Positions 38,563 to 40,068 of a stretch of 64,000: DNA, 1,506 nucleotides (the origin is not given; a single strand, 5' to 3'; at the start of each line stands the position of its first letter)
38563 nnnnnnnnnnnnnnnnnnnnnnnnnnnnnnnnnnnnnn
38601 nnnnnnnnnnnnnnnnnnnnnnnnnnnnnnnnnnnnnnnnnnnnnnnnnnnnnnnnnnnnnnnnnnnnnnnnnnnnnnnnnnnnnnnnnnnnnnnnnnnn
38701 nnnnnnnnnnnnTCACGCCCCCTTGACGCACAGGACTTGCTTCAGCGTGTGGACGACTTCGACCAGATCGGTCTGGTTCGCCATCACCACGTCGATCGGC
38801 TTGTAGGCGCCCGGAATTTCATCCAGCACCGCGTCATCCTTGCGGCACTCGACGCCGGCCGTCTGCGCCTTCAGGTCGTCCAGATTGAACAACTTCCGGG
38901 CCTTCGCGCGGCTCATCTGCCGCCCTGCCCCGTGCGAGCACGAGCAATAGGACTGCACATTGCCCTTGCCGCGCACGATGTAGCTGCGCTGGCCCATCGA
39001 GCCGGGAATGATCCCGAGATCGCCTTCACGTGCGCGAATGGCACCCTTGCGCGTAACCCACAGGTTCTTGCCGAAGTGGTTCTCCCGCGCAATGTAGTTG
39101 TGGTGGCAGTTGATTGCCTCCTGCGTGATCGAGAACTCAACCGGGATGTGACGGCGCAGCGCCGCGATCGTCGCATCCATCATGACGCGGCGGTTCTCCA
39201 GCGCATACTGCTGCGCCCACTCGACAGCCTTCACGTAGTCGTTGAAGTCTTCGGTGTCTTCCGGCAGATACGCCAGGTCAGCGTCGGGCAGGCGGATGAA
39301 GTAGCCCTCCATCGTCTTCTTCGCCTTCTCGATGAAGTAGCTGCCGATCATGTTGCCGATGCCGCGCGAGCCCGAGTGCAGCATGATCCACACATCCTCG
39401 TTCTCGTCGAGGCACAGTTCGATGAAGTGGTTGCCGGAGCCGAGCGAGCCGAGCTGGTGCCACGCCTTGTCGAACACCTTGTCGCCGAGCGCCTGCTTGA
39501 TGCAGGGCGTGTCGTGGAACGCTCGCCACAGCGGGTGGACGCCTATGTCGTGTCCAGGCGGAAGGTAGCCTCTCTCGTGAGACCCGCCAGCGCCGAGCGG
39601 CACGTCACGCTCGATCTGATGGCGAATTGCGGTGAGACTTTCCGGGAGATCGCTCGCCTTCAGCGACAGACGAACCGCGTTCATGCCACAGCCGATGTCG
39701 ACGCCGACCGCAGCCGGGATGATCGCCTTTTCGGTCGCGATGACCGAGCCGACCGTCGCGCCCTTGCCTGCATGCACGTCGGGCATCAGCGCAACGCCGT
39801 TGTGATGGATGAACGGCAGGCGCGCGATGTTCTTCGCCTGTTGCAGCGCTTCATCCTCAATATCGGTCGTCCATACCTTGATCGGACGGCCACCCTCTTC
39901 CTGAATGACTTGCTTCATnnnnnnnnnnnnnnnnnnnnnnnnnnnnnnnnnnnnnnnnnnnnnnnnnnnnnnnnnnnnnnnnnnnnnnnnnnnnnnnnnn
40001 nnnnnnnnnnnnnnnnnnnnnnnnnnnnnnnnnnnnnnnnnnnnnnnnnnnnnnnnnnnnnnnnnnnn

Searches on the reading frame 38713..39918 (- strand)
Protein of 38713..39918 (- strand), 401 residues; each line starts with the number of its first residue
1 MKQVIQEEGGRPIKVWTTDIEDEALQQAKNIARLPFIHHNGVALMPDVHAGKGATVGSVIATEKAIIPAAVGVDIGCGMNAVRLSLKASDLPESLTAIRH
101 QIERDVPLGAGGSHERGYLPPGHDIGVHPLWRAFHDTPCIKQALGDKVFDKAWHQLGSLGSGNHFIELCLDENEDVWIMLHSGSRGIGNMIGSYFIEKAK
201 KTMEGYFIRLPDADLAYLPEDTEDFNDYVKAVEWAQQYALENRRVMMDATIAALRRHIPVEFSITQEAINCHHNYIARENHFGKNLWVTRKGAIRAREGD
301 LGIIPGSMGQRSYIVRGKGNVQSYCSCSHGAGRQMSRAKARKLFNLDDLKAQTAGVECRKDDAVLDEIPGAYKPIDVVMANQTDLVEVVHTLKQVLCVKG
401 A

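Call 9: search_protein_families(library=phrogs, proteins=[window:38713-39918:-], max_evalue=0.001)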
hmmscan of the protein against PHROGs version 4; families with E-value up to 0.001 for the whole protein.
window:38713-39918:- (401 aa): 2 families
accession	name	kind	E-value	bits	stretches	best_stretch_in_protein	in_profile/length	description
phrog_1075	-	DNA, RNA and nucleotide metabolism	6.5e-154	514.4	1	5-401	58-442/459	tRNA splicing ligase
phrog_32430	-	DNA, RNA and nucleotide metabolism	1e-52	178.6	1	273-400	10-138/139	tRNA splicing ligase RtcB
